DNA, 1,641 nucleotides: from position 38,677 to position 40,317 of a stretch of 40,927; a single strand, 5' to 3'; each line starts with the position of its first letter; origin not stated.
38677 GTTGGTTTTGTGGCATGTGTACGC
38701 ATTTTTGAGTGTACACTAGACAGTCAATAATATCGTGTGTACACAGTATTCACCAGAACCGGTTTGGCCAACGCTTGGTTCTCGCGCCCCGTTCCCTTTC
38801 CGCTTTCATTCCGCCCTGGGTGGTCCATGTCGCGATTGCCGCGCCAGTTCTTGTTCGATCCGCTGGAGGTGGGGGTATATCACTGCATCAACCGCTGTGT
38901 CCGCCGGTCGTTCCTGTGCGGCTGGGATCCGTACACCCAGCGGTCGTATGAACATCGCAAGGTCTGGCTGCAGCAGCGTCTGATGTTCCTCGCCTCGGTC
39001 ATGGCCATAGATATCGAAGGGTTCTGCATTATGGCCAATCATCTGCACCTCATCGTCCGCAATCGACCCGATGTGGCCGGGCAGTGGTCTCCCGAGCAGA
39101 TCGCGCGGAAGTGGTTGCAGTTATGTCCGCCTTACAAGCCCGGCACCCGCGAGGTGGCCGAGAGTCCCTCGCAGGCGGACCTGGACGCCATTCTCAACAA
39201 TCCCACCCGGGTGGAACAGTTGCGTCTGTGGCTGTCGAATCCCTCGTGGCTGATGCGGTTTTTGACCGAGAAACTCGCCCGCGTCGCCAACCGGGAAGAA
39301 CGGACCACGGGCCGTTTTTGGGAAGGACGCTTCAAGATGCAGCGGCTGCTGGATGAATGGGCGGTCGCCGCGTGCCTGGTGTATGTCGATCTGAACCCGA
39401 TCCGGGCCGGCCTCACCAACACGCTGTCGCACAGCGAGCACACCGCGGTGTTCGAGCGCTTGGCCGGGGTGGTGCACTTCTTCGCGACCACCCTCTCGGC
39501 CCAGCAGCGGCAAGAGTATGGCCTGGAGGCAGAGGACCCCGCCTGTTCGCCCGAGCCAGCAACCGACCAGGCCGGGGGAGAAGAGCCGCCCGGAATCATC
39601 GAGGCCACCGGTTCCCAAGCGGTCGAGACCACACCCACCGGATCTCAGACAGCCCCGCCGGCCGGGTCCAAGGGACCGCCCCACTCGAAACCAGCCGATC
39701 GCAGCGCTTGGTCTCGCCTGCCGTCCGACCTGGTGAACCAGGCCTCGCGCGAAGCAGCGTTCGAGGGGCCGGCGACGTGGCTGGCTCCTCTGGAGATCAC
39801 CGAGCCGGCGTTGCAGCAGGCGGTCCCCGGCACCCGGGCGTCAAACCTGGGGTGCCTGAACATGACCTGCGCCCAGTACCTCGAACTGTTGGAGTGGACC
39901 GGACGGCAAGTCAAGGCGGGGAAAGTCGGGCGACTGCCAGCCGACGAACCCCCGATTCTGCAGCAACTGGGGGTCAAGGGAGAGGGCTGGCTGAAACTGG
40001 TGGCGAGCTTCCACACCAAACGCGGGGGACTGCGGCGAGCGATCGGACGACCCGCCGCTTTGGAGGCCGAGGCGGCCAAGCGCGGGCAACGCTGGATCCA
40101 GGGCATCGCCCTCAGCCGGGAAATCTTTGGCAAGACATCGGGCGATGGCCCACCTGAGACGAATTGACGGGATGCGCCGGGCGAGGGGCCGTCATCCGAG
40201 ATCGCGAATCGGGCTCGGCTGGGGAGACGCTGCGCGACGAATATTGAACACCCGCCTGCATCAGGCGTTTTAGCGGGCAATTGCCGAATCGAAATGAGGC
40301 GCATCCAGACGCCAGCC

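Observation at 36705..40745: Oppositely oriented arrays sharing an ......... core bracket the RAYT-like gene and the oxidase gene (candidate REP/BIME-like system)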

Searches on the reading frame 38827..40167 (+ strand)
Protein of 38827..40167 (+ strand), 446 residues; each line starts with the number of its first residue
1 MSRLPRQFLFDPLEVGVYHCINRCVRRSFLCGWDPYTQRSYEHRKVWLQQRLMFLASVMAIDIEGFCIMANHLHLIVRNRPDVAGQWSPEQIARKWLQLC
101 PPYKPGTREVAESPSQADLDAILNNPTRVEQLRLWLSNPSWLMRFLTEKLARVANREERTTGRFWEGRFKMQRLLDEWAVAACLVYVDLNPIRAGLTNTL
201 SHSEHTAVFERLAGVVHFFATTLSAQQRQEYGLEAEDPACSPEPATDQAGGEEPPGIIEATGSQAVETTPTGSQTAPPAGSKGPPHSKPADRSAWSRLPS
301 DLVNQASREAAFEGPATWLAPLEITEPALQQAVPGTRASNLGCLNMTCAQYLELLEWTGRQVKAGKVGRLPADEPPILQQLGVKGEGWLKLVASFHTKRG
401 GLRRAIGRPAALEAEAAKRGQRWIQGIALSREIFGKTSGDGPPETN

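Call 5: search_protein_families(library=pfam, proteins=[window:38827-40167:+], max_evalue=0.01)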
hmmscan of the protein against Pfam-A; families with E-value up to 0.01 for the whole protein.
window:38827-40167:+ (446 aa): 0 families

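Call 7: search_protein_families(library=pfam, proteins=[window:38827-40167:+], max_evalue=10)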
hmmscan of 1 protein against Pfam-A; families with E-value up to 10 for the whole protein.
window:38827-40167:+ (446 aa): 2 families
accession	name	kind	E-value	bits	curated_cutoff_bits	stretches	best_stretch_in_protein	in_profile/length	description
PF17687.6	DUF5535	-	0.014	16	25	1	188-255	33-102/105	Family of unknown function (DUF5535)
PF01797.21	Y1_Tnp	-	0.081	13.5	23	1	48-83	28-63/121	Transposase IS200 like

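Call 8: search_protein_families(library=ncbifam, proteins=[window:38827-40167:+], max_evalue=1)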
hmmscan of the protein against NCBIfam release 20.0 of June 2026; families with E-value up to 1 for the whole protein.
window:38827-40167:+ (446 aa): 1 family
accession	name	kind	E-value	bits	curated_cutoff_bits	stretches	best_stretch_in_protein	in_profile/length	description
NF047646.1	REP_Tyr_transpos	equivalog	4.8e-09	36.2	80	2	152-201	92-141/146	REP-associated tyrosine transposase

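Call 14: find_encoding_contigs(protein=window:38827-40167:+, flank=10000, max_places=10)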
Protein window:38827-40167:+ (446 aa): no gene with exactly this product is on record in the collection.

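Call 15: find_homologous_proteins(query=window:38827-40167:+)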
Query window:38827-40167:+ (446 aa): 6124 proteins with E <= 0.001 among 8000 candidates; the best 120 are listed.
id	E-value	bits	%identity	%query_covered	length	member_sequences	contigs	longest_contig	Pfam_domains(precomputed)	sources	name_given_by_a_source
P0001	0.0e+0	1025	100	100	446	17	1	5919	-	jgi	-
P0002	2.1e-251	853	84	100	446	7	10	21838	-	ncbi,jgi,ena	jgi:REP element-mobilizing transposase RayT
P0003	1.5e-249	846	83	100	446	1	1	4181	-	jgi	jgi:REP element-mobilizing transposase RayT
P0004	9.6e-247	837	82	100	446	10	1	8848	-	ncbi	ncbi:MAG: transposase [Planctomycetaceae bacterium]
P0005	5.1e-246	835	83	100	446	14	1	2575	-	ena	-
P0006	6.7e-239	811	80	100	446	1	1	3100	-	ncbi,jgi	jgi:REP element-mobilizing transposase RayT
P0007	2.3e-227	773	77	100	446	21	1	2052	-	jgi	jgi:REP element-mobilizing transposase RayT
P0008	3.4e-220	750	75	100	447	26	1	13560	-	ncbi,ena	-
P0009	4.9e-215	733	73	100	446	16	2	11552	-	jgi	jgi:REP element-mobilizing transposase RayT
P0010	9.4e-215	732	73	100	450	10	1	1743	-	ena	-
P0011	5.0e-214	729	72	100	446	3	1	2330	-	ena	-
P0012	4.3e-213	726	72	100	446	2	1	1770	-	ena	-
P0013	1.9e-212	724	73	100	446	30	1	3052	-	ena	-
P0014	5.7e-209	713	71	100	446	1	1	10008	-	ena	-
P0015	2.0e-187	642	81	82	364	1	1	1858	-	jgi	jgi:hypothetical protein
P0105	7.4e-92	327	46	44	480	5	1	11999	PF01797.22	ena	-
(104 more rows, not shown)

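Call 16: find_encoding_contigs(protein=P0002, flank=6000, max_places=10)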
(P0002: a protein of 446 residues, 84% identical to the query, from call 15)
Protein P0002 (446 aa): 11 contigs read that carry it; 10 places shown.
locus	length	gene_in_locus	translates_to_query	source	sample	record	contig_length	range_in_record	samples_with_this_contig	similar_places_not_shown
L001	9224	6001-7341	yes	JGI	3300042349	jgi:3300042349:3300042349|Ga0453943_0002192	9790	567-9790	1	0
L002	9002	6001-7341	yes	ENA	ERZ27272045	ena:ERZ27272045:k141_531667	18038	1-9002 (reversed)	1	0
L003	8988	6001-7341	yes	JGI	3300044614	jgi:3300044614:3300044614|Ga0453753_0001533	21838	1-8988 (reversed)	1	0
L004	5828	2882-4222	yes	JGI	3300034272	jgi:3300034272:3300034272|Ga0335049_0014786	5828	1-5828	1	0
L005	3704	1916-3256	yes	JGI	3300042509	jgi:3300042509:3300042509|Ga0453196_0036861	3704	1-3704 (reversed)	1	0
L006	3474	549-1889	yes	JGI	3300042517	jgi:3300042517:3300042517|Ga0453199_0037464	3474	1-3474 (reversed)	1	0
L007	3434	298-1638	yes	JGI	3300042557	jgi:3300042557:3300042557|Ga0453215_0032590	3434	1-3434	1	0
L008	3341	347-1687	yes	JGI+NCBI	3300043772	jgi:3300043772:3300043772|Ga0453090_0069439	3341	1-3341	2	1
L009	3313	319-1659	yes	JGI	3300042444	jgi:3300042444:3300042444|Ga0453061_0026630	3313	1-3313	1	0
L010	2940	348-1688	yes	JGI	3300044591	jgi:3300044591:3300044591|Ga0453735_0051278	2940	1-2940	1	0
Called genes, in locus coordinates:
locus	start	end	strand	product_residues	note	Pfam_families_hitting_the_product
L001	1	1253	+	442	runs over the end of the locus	-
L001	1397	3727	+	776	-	PF07090:GATase1_like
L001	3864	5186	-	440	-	PF13646:HEAT_2 (weak), PF02810:SEC-C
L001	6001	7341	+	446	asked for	-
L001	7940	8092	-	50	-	-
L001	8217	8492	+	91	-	-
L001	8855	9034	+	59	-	-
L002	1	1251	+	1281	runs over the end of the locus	PF13779:DUF4175 (weak)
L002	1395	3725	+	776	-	PF07090:GATase1_like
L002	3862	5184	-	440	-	PF13646:HEAT_2 (weak), PF02810:SEC-C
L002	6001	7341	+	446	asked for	-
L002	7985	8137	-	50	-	-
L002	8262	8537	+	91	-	-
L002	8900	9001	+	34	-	?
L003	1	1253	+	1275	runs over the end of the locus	-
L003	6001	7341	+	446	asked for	-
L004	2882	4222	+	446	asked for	-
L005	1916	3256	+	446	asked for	-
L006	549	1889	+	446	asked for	-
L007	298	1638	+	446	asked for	-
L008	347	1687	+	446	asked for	-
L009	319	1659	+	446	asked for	-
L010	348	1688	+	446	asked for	-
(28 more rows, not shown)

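Call 17: find_encoding_contigs(protein=P0001, flank=6000, max_places=5)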
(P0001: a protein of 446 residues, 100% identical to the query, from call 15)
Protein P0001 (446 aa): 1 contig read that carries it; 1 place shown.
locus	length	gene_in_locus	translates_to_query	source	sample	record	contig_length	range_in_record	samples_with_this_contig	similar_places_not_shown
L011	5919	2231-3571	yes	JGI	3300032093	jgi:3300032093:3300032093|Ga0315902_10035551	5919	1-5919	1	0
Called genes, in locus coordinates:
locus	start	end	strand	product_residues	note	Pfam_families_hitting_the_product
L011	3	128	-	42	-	?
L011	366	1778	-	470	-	PF01565:FAD_binding_4, PF04030:ALO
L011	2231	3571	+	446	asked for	-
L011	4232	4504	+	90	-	-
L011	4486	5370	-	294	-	PF01261:AP_endonuc_2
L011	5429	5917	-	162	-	?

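Call 21: find_related_loci(query=A1, collection=genome_contigs, flank=3000)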
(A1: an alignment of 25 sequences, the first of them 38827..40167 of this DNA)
Query A1 (446 aa) in genome_contigs; peptide patterns used: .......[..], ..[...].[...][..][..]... (x = any residue, [..] = any of these).
600 stretches matched a pattern (row limit reached: there are more); 595 encode a relative of the query (tblastn E <= 1e-3); the best 80 are kept; 80 distinct loci.
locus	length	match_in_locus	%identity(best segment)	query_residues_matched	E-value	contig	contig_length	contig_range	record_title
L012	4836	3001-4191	40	1-435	1e-92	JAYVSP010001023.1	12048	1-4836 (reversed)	MAG: Planctomyces sp. isolate GL74_DN_concoct_38_sub GL74_DN_concoct_38_sub_1022, whole genome shotgun sequence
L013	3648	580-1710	37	1-435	4e-82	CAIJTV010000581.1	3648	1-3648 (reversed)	MAG: uncultured Planctomycetaceae bacterium isolate Erken-D7_bin-0123 genome assembly, contig: bin-0123:0581/1437, whole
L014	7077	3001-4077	38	1-434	2e-81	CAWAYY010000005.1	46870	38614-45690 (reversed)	MAG: Pirellulales bacterium isolate MFD05684.bin.2.6 genome assembly, contig: contig_108947, whole genome shotgun sequen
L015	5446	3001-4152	38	1-435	1e-80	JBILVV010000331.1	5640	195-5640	MAG: Pirellula sp. isolate ME2018-08-20_3300044629_group8_bin61 Rohwer_bin1661_scaffold_20764_c1, whole genome shotgun s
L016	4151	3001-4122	36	1-426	1e-79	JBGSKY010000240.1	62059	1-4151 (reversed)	MAG: Pirellulaceae bacterium isolate JTS-AC193 k141_1570827, whole genome shotgun sequence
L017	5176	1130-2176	37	1-398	1e-79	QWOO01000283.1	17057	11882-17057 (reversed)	MAG: Planctomycetota bacterium isolate RH-20APR16-plancto1 RH-20APR16-C6105, whole genome shotgun sequence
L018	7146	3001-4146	39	15-426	2e-78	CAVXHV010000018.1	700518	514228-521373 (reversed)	MAG: uncultured Planctomycetota bacterium isolate MFD04463.bin.2.228 genome assembly, contig: contig_8067, whole genome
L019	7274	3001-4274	45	1-438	2e-92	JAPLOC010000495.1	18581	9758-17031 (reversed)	MAG: Planctomycetota bacterium isolate LacPavin_0419_WC53_MAG_60_6 LacPavin_0419_WC53_scaffold_15729, whole genome shotg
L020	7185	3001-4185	40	15-439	4e-77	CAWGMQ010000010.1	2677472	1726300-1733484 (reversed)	MAG: uncultured Planctomycetota bacterium isolate MFD09567.bin.1.13 genome assembly, contig: contig_40, whole genome sho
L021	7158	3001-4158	33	1-435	5e-76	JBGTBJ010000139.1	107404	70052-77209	MAG: Pirellulaceae bacterium isolate JTS-AC94 k141_1575019, whole genome shotgun sequence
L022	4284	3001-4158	34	1-435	4e-73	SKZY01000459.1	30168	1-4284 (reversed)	MAG: Planctomycetaceae bacterium isolate CSSed162cmB_366 CSSed16-2cmB-2218, whole genome shotgun sequence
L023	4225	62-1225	34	1-437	5e-73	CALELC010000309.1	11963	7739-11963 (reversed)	MAG TPA_asm: uncultured Planctomycetaceae bacterium isolate SRR4028131_bin.148_CONCOCT_v1.1_MAG genome assembly, contig:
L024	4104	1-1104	37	19-437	1e-72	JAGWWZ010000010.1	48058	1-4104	MAG: Planctomycetota bacterium isolate REEB455 contig-150_1148, whole genome shotgun sequence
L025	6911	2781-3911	34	1-426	1e-71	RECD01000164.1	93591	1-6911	MAG: Planctomycetaceae bacterium isolate DLM2.Bin10 NODE_135_length_93591_cov_32.1867, whole genome shotgun sequence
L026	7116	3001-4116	33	14-434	2e-69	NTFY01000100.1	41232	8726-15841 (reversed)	Rhodopirellula sp. SM50 Rhodopilula_apulia_SM50_contig_100, whole genome shotgun sequence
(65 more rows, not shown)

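Call 22: find_related_loci(query=window:38827-40167:+, collection=metagenome_contigs, flank=4000)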
Query window:38827-40167:+ (446 aa) in metagenome_contigs; peptide patterns used: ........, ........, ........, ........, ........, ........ (x = any residue, [..] = any of these).
128 stretches matched a pattern; 20 encode a relative of the query (tblastn E <= 1e-3); 20 distinct loci.
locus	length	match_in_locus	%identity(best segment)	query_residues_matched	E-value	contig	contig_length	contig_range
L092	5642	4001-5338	99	1-446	0e+0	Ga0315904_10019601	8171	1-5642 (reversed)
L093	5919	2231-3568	100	1-446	0e+0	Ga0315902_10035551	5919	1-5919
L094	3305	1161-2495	74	1-444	0e+0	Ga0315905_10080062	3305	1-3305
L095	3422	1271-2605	74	1-444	0e+0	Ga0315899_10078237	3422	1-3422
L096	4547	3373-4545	73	1-390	0e+0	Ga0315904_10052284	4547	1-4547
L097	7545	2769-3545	88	1-257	2e-154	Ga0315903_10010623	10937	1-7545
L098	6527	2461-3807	53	1-436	6e-151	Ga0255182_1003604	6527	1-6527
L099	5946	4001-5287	54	1-435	3e-150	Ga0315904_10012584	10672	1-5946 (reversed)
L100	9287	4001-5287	54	1-435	4e-150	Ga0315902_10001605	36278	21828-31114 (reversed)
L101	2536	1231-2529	47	1-437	1e-136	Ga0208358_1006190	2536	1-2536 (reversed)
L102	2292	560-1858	47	1-437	1e-136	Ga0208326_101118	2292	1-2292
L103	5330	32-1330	47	1-437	5e-129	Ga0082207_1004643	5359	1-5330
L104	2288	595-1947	44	1-444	2e-126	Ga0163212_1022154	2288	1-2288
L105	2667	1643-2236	87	1-198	3e-118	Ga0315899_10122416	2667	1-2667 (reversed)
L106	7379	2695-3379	83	1-228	4e-106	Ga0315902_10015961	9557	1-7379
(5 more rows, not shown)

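Call 35: search_solved_structures(query=A1, max_evalue=1, show_alignments=2)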
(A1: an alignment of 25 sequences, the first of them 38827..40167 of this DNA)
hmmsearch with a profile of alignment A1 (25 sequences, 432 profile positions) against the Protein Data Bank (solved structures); distinct sequences matched with E-value up to 1: 4.
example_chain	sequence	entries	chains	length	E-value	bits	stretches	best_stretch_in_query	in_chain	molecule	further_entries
2ec2_A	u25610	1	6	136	0.34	13.1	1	47-81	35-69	136aa long hypothetical transposase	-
2f4f_A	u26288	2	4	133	0.43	12.8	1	47-82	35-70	Transposase, putative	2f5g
3jqh_A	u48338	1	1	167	0.94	11.7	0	186-269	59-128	C-type lectin domain family 4 member M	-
3khe_A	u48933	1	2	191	0.95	11.7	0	337-380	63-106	Calmodulin-like domain protein kinase isoform 3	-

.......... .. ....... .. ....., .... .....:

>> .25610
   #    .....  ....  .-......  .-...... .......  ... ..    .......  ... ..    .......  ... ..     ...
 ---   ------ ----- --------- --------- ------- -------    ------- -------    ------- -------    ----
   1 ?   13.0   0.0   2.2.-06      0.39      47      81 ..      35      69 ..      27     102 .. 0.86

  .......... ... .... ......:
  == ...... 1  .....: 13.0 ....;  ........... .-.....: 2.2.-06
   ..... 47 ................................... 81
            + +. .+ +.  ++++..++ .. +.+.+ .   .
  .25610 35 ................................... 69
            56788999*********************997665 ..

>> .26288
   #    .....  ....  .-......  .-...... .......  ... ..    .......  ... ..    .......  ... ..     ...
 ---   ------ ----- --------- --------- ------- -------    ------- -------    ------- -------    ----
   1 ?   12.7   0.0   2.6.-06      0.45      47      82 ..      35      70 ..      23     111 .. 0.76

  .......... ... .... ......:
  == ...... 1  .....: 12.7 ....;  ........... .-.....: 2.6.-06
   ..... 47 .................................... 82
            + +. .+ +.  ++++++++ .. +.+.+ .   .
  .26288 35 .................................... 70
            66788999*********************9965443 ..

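Call 42: predict_structure(alignment_id=A1)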
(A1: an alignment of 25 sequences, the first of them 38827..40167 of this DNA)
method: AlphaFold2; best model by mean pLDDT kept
length: 446 residues; sequences in the alignment: 25
mean_pLDDT: 77.7   pTM: 0.78
mean pLDDT of the five models: 77.7, 77.1, 73.9, 72.5, 55.4
residues with pLDDT >= 90: 167; 70-90: 168; 50-70: 35; < 50: 76
segments of 3 or more residues with pLDDT < 50: 236-289, 366-371, 435-446
pLDDT, mean of each block of 10 residues (from residue 1): 67 93 87 87 90 96 95 96 97 96 85 87 96 97 93 89 86 90 92 76 86 90 82 55 35 33 29 33 42 69 92 92 91 94 93 87 53 77 82 68 74 81 60 49 42
secondary structure, 60 per line:
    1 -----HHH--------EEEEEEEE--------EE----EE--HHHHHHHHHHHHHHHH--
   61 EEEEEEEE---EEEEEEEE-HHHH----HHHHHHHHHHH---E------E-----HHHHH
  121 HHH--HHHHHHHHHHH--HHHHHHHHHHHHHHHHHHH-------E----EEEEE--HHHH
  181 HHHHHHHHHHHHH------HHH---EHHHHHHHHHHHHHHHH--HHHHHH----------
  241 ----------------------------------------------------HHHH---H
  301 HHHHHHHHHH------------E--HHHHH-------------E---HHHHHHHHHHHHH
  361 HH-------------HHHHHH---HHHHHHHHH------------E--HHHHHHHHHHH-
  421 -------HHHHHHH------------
elements in order: E17-24 H43-58 E61-68 E72-79 H81-84 H89-99 H116-123 H126-136 H139-157 E170-174 H177-193 H207-222 H225-230 H293-296 H300-310 H326-330 H348-362 H376-381 H385-393 H409-419 H428-434

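Call 48: fold_search(model_id=the predicted structure, library=pdb)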
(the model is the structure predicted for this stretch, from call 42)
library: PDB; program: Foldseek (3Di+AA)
matches with E <= 10: 372; with E <= 0.001: 1
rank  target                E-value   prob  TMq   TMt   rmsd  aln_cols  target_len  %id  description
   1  4er8_A                7.2e-04  1.00  0.27  0.69   6.0       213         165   11  Structure of the REP associates tyrosine transposase bound to a REP hairpin (released 2012-08-15)
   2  2ec2_A                1.6e-02  1.00  0.18  0.55   5.8       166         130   15  Crystal structure of transposase from Sulfolobus tokodaii (released 2007-02-27)
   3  2ec2_D                1.8e-02  1.00  0.18  0.56   5.8       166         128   15  Crystal structure of transposase from Sulfolobus tokodaii (released 2007-02-27)
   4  2ec2_E                1.9e-02  1.00  0.18  0.56   6.5       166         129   13  Crystal structure of transposase from Sulfolobus tokodaii (released 2007-02-27)
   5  2xm3_A                2.8e-02  1.00  0.17  0.53   8.3       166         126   11  Deinococcus radiodurans ISDra2 Transposase Left end DNA complex (released 2010-10-13)
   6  2xm3_C                3.2e-02  0.99  0.16  0.50  10.7       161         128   11  Deinococcus radiodurans ISDra2 Transposase Left end DNA complex (released 2010-10-13)
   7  2ec2_B                3.4e-02  1.00  0.18  0.56   7.1       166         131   13  Crystal structure of transposase from Sulfolobus tokodaii (released 2007-02-27)
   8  2f4f_A                3.4e-02  1.00  0.18  0.54   5.3       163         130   14  Crystal structure of IS200 transposase (released 2005-12-13)
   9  2ec2_F                3.6e-02  1.00  0.18  0.54   6.2       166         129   14  Crystal structure of transposase from Sulfolobus tokodaii (released 2007-02-27)
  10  2xqc_D                5.4e-02  0.99  0.17  0.51   8.2       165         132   12  DEINOCOCCUS RADIODURANS ISDRA2 TRANSPOSASE COMPLEXED WITH LEFT END RECOGNITION AND CLEAVAGE SITE AND ZN (released 2010-10-13)
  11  2xm3_B                5.7e-02  1.00  0.18  0.56   7.7       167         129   12  Deinococcus radiodurans ISDra2 Transposase Left end DNA complex (released 2010-10-13)
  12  2xm3_D                7.0e-02  1.00  0.18  0.56   7.7       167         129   12  Deinococcus radiodurans ISDra2 Transposase Left end DNA complex (released 2010-10-13)
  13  2a6o_A                7.0e-02  0.97  0.18  0.48  13.5       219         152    7  Crystal Structure of the ISHp608 Transposase in Complex with Stem-loop DNA (released 2005-10-25)
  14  2xma_B                7.3e-02  1.00  0.18  0.53   7.7       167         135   12  DEINOCOCCUS RADIODURANS ISDRA2 TRANSPOSASE RIGHT END DNA COMPLEX (released 2010-10-13)
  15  2xo6_A                9.0e-02  0.98  0.17  0.50   8.2       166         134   11  DEINOCOCCUS RADIODURANS ISDRA2 TRANSPOSASE Y132F MUTANT COMPLEXED WITH LEFT END RECOGNITION AND CLEAVAGE SITE (released 2010-10-13)
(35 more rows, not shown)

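Call 52: find_homologous_proteins(query=L011:4486-5370:-, max_evalue=1e-30)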
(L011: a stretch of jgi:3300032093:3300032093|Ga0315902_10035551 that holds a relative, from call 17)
Query L011:4486-5370:- (294 aa): 2587 proteins with E <= 1e-30 among 8000 candidates; the best 120 are listed.
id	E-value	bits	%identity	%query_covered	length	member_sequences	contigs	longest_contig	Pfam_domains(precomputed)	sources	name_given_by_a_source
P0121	6.4e-182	621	93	100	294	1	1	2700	PF01261.31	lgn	-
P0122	8.8e-182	621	93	100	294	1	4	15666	PF01261.31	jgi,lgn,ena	jgi:sugar phosphate isomerase/epimerase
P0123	2.3e-181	619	93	100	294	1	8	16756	PF01261.31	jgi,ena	jgi:sugar phosphate isomerase/epimerase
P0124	4.3e-181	619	93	100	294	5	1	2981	PF01261.31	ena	-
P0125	6.0e-181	618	93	100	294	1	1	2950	PF01261.31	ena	-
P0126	7.7e-180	614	93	100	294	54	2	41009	PF01261.31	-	-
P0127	5.4e-168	576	85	100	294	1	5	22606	PF01261.31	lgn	-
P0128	6.6e-167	572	94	91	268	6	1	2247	PF01261.31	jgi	jgi:sugar phosphate isomerase/epimerase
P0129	1.8e-155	534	81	100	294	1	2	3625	PF01261.31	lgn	-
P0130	4.1e-133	461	67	100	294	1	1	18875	PF01261.31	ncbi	-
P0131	2.0e-130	452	68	100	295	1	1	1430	PF01261.31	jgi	jgi:sugar phosphate isomerase/epimerase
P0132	1.4e-127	443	67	100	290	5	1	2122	PF01261.31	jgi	jgi:sugar phosphate isomerase/epimerase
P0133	2.5e-127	442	67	100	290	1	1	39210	PF01261.31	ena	-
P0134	4.5e-127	441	68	100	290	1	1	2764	PF01261.31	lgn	-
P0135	7.0e-127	441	66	100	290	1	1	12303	PF01261.31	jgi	jgi:sugar phosphate isomerase/epimerase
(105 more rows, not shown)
